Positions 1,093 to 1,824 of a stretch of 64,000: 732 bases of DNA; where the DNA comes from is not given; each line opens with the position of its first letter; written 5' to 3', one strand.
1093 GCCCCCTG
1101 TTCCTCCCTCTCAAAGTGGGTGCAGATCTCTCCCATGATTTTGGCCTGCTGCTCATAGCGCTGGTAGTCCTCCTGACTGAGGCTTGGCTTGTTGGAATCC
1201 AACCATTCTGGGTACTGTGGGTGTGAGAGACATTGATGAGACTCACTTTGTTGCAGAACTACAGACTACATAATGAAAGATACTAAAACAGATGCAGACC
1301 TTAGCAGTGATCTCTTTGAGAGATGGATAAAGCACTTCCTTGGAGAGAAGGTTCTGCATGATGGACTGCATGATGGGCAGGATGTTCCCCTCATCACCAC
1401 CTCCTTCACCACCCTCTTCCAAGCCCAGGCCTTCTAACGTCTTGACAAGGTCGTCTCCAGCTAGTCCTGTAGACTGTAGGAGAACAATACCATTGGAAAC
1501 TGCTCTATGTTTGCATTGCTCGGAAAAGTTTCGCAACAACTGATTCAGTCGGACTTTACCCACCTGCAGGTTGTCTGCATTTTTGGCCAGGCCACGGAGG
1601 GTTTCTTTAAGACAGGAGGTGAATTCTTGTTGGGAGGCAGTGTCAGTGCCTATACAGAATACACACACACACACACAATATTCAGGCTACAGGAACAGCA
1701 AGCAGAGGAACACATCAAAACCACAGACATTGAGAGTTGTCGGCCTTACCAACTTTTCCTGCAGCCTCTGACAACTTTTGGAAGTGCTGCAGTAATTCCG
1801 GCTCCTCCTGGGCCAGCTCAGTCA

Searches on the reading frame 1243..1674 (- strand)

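Call 30: search_protein_families(library=pfam, proteins=[window:1243-1674:-], max_evalue=0.01)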
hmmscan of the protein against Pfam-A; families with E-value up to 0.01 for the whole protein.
window:1243-1674:- (143 aa): 1 family
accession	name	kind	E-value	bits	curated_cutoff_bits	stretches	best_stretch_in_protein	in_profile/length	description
PF04614.17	Pex19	-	1.4e-16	61.4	22.2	1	12-125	65-156/249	Pex19 protein family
